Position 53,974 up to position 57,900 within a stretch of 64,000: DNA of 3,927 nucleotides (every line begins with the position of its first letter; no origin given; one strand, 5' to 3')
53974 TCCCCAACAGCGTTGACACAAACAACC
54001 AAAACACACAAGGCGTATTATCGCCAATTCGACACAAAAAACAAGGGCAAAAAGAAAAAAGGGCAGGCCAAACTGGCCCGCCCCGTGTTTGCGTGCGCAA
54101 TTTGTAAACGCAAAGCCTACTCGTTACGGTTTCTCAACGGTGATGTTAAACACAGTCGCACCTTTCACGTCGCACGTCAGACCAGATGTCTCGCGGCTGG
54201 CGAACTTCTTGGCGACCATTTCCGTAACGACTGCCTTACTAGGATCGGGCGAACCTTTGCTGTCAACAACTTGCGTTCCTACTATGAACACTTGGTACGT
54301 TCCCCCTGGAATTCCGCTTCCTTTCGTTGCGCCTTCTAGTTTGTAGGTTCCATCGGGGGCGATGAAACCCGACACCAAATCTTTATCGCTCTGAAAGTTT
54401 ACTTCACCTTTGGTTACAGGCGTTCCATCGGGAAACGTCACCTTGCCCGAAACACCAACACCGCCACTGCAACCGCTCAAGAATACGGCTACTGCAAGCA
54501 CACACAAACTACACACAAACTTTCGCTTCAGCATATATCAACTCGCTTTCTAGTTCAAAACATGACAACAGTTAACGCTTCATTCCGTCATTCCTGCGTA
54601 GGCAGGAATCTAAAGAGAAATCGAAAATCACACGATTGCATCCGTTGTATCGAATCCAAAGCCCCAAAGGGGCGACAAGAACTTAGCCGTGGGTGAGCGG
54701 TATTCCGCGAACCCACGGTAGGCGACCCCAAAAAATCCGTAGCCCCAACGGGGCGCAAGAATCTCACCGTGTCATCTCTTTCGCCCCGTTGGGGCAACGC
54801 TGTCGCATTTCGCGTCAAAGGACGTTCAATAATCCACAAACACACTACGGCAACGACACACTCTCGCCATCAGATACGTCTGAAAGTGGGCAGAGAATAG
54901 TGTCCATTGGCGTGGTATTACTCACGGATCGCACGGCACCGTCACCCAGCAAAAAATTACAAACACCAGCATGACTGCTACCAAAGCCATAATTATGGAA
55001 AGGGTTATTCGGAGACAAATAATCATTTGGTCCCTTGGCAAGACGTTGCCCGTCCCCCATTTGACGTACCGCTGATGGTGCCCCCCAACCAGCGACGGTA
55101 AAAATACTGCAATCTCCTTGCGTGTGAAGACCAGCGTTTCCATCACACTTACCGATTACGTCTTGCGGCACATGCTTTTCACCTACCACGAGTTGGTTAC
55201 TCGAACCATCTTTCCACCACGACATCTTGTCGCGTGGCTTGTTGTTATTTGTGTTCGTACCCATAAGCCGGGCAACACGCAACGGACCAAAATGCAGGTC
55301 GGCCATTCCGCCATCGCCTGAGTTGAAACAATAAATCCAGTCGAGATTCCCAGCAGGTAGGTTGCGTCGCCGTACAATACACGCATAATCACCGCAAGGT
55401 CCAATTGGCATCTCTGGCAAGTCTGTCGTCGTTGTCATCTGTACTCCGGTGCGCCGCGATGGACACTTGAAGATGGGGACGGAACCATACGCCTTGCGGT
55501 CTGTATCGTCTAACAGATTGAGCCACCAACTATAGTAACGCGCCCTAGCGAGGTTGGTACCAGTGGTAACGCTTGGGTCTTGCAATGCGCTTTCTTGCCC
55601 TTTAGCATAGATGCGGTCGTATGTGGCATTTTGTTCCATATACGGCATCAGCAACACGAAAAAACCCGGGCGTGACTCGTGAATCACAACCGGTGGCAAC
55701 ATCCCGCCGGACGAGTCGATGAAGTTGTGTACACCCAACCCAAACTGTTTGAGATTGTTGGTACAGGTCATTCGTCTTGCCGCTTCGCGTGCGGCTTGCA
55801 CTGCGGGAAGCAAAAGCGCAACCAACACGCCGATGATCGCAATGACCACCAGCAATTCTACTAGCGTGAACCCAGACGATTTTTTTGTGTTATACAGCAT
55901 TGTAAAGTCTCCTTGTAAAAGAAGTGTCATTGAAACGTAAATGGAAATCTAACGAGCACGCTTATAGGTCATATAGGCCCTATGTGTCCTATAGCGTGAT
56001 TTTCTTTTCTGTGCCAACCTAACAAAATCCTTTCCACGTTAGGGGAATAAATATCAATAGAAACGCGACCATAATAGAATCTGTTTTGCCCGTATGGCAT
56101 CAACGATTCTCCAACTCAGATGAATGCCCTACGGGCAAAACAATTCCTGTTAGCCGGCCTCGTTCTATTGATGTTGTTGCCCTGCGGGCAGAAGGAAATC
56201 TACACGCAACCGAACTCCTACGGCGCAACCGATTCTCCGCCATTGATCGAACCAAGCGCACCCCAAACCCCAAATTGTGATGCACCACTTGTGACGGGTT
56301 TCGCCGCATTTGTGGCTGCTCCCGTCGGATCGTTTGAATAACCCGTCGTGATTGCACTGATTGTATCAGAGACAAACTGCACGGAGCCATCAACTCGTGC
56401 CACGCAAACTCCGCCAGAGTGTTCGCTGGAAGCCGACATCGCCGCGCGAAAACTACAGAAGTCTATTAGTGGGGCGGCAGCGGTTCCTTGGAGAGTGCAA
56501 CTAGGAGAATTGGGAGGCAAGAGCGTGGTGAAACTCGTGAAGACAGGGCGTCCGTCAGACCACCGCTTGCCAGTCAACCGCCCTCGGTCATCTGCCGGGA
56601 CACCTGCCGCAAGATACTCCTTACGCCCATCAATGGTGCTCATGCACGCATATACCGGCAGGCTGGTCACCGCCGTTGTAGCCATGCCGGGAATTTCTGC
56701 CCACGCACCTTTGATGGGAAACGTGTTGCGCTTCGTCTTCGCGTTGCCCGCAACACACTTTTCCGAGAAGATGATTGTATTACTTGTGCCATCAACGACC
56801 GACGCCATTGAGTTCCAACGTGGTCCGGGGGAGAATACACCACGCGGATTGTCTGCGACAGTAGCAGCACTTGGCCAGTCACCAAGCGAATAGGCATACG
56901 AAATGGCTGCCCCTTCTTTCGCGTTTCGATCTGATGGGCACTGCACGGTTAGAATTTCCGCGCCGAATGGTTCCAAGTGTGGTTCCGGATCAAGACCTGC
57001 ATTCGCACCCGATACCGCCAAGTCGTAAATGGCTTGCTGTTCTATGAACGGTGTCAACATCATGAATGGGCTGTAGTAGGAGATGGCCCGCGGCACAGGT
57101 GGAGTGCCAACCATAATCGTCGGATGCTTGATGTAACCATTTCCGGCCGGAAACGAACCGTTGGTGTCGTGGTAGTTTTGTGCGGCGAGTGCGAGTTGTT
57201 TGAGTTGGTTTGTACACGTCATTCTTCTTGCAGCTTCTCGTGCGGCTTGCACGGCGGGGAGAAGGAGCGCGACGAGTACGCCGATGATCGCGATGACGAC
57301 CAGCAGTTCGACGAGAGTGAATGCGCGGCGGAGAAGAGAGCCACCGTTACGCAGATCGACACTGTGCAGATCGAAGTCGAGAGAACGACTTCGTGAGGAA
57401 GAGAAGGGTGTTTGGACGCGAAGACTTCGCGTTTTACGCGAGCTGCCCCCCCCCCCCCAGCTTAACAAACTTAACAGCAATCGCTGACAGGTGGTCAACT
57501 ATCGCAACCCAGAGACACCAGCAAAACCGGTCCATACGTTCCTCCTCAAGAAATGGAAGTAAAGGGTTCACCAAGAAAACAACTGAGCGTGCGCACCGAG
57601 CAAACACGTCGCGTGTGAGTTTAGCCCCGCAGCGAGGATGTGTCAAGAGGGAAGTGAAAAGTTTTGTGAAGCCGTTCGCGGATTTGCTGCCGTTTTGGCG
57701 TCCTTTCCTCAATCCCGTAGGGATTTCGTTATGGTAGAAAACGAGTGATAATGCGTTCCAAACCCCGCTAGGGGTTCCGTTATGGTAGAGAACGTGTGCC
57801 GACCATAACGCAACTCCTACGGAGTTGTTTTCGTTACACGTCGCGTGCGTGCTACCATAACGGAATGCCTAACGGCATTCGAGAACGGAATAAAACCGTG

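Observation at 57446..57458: Second DUF1559 gene carries a G13 tract with the same flanks (TGTTAAGmT-Gn-CAG)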

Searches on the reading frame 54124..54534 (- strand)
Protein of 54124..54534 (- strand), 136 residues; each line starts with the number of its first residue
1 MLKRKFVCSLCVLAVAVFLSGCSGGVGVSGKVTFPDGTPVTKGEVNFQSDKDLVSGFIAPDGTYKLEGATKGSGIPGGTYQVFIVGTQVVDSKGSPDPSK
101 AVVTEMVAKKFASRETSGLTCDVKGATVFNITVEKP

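Call 8: search_protein_families(library=pfam, proteins=[window:54124-54534:-])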
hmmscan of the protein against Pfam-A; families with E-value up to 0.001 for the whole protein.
window:54124-54534:- (136 aa): 0 families

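Call 17: find_encoding_contigs(protein=window:54124-54534:-, flank=5000, max_places=10)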
Protein window:54124-54534:- (136 aa): no gene with exactly this product is on record in the collection.

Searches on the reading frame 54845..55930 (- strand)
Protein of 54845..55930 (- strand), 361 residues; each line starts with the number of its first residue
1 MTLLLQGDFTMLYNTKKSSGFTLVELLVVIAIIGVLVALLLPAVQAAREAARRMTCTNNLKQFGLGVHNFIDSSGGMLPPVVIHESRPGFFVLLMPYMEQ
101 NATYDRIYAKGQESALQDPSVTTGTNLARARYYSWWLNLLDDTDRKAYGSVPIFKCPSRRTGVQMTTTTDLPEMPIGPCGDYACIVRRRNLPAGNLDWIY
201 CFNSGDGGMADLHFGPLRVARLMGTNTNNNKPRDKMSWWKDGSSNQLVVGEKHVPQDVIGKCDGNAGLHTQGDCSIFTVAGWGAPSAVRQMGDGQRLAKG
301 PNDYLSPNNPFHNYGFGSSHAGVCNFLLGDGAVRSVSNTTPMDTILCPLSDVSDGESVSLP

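Call 8: search_protein_families(library=pfam, proteins=[window:54845-55930:-])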
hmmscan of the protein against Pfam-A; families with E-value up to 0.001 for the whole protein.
window:54845-55930:- (361 aa): 2 families
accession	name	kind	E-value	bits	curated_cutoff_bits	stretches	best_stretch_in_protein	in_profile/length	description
PF07596.16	SBP_bac_10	-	6.9e-34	118.5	23.3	1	45-341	1-266/268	Protein of unknown function (DUF1559)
PF07963.17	N_methyl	-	3.6e-08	33.1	21.2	1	16-41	2-27/27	Prokaryotic N-terminal methylation motif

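Call 15: find_encoding_contigs(protein=window:54845-55930:-, flank=4000, max_places=10)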
Protein window:54845-55930:- (361 aa): no gene with exactly this product is on record in the collection.

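Call 16: find_encoding_contigs(protein=window:54845-55900:-, flank=4000, max_places=10)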
Protein window:54845-55900:- (351 aa): no gene with exactly this product is on record in the collection.

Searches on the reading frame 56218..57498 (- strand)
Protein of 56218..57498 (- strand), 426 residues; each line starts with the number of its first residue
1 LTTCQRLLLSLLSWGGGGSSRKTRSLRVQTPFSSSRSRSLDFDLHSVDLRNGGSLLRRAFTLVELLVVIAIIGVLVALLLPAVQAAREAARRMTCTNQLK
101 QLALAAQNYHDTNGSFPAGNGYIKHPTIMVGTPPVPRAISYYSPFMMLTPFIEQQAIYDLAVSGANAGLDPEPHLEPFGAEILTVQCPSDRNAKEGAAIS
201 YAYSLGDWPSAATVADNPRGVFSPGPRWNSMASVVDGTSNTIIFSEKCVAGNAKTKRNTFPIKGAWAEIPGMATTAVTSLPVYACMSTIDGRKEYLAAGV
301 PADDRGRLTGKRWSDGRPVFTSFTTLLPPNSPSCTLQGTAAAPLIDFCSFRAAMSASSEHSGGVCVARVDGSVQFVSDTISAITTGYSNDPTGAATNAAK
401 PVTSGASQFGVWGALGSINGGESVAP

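Call 8: search_protein_families(library=pfam, proteins=[window:56218-57498:-])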
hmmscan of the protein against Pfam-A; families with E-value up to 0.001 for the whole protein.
window:56218-57498:- (426 aa): 2 families
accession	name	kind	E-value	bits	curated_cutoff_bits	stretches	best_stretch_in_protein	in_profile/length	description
PF07596.16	SBP_bac_10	-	1.1e-41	144.1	23.3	1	84-380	1-265/268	Protein of unknown function (DUF1559)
PF07963.17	N_methyl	-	7e-06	25.8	21.2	1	57-80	4-27/27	Prokaryotic N-terminal methylation motif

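Call 41: find_homologous_proteins(query=window:56218-57498:-, max_evalue=1e-20)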
Query window:56218-57498:- (426 aa): 5950 proteins with E <= 1e-20 among 8000 candidates; the best 120 are listed.
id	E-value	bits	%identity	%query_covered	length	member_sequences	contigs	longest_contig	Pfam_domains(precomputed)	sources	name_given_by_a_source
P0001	8.4e-278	939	100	99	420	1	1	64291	PF07963.18,PF07596.17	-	-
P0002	3.1e-145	503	67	86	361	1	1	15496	PF07963.18,PF07596.17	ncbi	ncbi:MAG: DUF1559 domain-containing protein [Thermoguttaceae bacterium]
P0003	2.1e-78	282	46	87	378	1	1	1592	PF07963.18,PF07596.17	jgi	jgi:prepilin-type N-terminal cleavage/methylation domain-containing protein/prepilin-type processing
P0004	4.4e-78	281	46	86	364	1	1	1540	PF07963.18,PF07596.17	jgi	jgi:prepilin-type N-terminal cleavage/methylation domain-containing protein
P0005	4.5e-78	281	46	86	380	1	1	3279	PF07963.18,PF07596.17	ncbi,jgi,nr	ncbi:MAG: DUF1559 domain-containing protein [Planctomycetaceae bacterium]|jgi:prepilin-type N-termin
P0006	3.0e-77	279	47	87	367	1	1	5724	PF07963.18,PF07596.17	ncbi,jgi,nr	ncbi:MAG: DUF1559 domain-containing protein [Planctomycetaceae bacterium]|jgi:prepilin-type N-termin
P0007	2.7e-76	275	45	86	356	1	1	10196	PF07963.18,PF07596.17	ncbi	-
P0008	5.8e-75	271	46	87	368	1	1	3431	PF07963.18,PF07596.17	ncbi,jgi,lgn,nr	ncbi:MAG: DUF1559 domain-containing protein [Planctomycetaceae bacterium]|jgi:prepilin-type N-termin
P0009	4.6e-74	268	45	87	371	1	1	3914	PF07963.18,PF07596.17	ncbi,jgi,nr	ncbi:MAG: DUF1559 domain-containing protein [Planctomycetaceae bacterium]|jgi:prepilin-type N-termin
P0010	6.3e-74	268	45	87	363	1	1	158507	PF07963.18,PF07596.17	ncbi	ncbi:MAG: DUF1559 domain-containing protein [Thermoguttaceae bacterium]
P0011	3.5e-73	265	46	86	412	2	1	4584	PF07963.18,PF07596.17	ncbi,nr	ncbi:MAG: DUF1559 domain-containing protein [Planctomycetaceae bacterium]|nr:DUF1559 domain-containi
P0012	1.0e-72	264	47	87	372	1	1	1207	PF07963.18,PF07596.17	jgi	jgi:prepilin-type N-terminal cleavage/methylation domain-containing protein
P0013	6.3e-72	261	45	86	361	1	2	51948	PF07963.18,PF07596.17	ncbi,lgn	-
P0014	1.6e-71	260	45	86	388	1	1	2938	PF07963.18,PF07596.17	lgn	-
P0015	5.5e-71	258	44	87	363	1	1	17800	PF07963.18,PF07596.17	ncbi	-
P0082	8.6e-58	215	40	85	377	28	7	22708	PF07963.18,PF07596.17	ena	-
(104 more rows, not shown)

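Call 42: find_encoding_contigs(protein=P0002, flank=3000, max_places=5)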
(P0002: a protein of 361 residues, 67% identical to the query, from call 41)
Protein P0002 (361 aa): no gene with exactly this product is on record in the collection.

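Call 44: find_related_loci(query=window:56218-57330:-, collection=genome_contigs, flank=2500)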
Query window:56218-57330:- (370 aa) in genome_contigs; peptide patterns used: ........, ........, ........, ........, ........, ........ (x = any residue, [..] = any of these).
95 stretches matched a pattern; 8 encode a relative of the query (tblastn E <= 1e-3); 8 distinct loci.
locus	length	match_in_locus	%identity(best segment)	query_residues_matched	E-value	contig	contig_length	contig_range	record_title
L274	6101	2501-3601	40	3-369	5e-65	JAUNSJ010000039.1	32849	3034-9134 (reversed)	MAG: Planctomycetia bacterium isolate S4R_St_16 NODE_386_length_32849_cov_21.919711, whole genome shotgun sequence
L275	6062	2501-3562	40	1-369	4e-52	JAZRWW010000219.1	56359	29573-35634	MAG: Thermoguttaceae bacterium isolate T1900044951_TA20190004.MAGScoT_cleanbin_000049 SGB_3669_k141_708169, whole genome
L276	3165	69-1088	38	1-366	1e-43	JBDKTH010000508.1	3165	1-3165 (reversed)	MAG: Thermoguttaceae bacterium isolate 6_bin.231_R1 c_000002105669, whole genome shotgun sequence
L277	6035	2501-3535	32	1-366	9e-37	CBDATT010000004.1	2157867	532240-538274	MAG: Isosphaeraceae bacterium isolate 9c250b06-874d-4bc7-8871-011532c8d4be genome assembly, contig: contig_4, whole geno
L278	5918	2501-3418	34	1-326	4e-30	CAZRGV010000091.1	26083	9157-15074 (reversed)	MAG TPA_asm: uncultured Isosphaeraceae bacterium isolate SRP290908_co1_27 genome assembly, contig: NODE_2292_length_2608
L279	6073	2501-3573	39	1-369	3e-28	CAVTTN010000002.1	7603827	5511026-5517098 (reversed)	MAG: uncultured Planctomycetota bacterium isolate MFD09671.bin.2.6 genome assembly, contig: contig_5745, whole genome sh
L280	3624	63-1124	40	1-369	6e-51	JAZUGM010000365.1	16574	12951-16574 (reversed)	MAG: Thermoguttaceae bacterium isolate T1900045285_TH20190055.MAGScoT_cleanbin_000039 SGB_5988_k141_8420, whole genome s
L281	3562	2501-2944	26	12-190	1e-6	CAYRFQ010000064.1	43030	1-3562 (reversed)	MAG TPA_asm: uncultured Alcaligenaceae bacterium isolate SRP128890_co1_8 genome assembly, contig: NODE_1522_length_43030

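Call 47: find_encoding_contigs(protein=P0082, flank=3000, max_places=10)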
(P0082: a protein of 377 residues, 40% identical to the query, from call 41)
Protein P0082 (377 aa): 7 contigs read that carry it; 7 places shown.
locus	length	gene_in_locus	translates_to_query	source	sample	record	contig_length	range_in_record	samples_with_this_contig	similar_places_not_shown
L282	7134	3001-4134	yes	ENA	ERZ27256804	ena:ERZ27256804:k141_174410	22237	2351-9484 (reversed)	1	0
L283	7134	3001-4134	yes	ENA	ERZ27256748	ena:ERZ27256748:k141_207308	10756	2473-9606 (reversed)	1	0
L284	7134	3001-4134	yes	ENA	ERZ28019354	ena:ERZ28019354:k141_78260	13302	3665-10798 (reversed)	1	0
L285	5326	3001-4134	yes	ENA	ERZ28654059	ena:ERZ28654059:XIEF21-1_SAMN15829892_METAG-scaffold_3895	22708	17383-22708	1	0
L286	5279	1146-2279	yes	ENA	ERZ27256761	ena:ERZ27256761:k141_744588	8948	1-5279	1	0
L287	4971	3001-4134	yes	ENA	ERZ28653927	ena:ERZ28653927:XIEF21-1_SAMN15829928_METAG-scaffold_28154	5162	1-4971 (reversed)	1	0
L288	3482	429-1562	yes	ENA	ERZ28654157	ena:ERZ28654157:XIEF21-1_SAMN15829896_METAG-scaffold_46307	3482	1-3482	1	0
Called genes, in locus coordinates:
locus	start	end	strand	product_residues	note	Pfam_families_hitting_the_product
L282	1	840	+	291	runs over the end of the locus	PF00702:Hydrolase, PF13344:Hydrolase_6, PF13419:HAD_2 (weak), PF13242:Hydrolase_like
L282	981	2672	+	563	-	PF07690:MFS_1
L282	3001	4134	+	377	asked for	PF07963:N_methyl (weak), PF07596:SBP_bac_10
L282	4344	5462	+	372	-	PF07963:N_methyl, PF07596:SBP_bac_10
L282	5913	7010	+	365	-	PF07963:N_methyl, PF07596:SBP_bac_10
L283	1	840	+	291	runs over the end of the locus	PF00702:Hydrolase, PF13344:Hydrolase_6, PF13419:HAD_2 (weak), PF13242:Hydrolase_like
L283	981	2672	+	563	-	PF07690:MFS_1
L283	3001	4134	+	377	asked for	PF07963:N_methyl (weak), PF07596:SBP_bac_10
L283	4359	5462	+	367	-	PF07963:N_methyl, PF07596:SBP_bac_10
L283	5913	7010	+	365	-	PF07963:N_methyl, PF07596:SBP_bac_10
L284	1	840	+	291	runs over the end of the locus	PF00702:Hydrolase, PF13344:Hydrolase_6, PF13419:HAD_2 (weak), PF13242:Hydrolase_like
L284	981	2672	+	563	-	PF07690:MFS_1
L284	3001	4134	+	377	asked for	PF07963:N_methyl (weak), PF07596:SBP_bac_10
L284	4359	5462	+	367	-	PF07963:N_methyl, PF07596:SBP_bac_10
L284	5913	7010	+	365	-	PF07963:N_methyl, PF07596:SBP_bac_10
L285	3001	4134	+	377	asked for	PF07963:N_methyl (weak), PF07596:SBP_bac_10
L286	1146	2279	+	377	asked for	PF07963:N_methyl (weak), PF07596:SBP_bac_10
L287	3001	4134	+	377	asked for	PF07963:N_methyl (weak), PF07596:SBP_bac_10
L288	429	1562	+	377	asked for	PF07963:N_methyl (weak), PF07596:SBP_bac_10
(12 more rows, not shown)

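Call 51: find_encoding_contigs(protein=L282:981-2672:+, flank=2000, max_places=10)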
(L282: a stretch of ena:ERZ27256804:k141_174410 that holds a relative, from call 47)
Protein L282:981-2672:+ (563 aa): 5 contigs read that carry it; 5 places shown.
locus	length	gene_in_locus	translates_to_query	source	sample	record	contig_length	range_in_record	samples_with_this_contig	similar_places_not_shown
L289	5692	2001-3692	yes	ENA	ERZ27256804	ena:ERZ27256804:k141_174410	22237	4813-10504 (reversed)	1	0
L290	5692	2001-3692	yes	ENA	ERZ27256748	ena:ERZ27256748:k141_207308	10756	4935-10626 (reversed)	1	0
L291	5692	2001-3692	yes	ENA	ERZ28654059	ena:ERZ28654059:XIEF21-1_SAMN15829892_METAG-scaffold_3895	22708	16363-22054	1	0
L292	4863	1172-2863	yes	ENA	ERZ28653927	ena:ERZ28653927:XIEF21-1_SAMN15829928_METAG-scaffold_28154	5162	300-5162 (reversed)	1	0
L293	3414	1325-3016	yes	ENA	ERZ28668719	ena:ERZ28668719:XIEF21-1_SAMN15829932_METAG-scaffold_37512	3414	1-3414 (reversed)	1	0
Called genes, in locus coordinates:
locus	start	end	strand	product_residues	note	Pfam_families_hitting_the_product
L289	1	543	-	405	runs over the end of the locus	PF00926:DHBP_synthase, PF00925:GTP_cyclohydro2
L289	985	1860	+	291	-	PF00702:Hydrolase, PF13344:Hydrolase_6, PF13419:HAD_2 (weak), PF13242:Hydrolase_like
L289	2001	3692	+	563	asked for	PF07690:MFS_1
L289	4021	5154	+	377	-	PF07963:N_methyl (weak), PF07596:SBP_bac_10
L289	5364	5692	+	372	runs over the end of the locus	PF07963:N_methyl, PF07596:SBP_bac_10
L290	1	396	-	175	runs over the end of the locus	?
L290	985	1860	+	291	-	PF00702:Hydrolase, PF13344:Hydrolase_6, PF13419:HAD_2 (weak), PF13242:Hydrolase_like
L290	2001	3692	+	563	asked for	PF07690:MFS_1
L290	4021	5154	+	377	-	PF07963:N_methyl (weak), PF07596:SBP_bac_10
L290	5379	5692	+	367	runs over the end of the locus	PF07963:N_methyl, PF07596:SBP_bac_10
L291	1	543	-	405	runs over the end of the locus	PF00926:DHBP_synthase, PF00925:GTP_cyclohydro2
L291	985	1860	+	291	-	PF00702:Hydrolase, PF13344:Hydrolase_6, PF13419:HAD_2 (weak), PF13242:Hydrolase_like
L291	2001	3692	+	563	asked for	PF07690:MFS_1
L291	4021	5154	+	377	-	PF07963:N_methyl (weak), PF07596:SBP_bac_10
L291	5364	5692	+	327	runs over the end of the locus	?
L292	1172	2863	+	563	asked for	PF07690:MFS_1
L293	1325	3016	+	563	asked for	PF07690:MFS_1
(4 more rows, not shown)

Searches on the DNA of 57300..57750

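Call 79: search_rna_families(source=window, start=57300, end=57750, threshold=evalue, max_evalue=1)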
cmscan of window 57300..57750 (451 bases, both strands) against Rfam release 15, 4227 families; matches with E-value up to 1: 0.
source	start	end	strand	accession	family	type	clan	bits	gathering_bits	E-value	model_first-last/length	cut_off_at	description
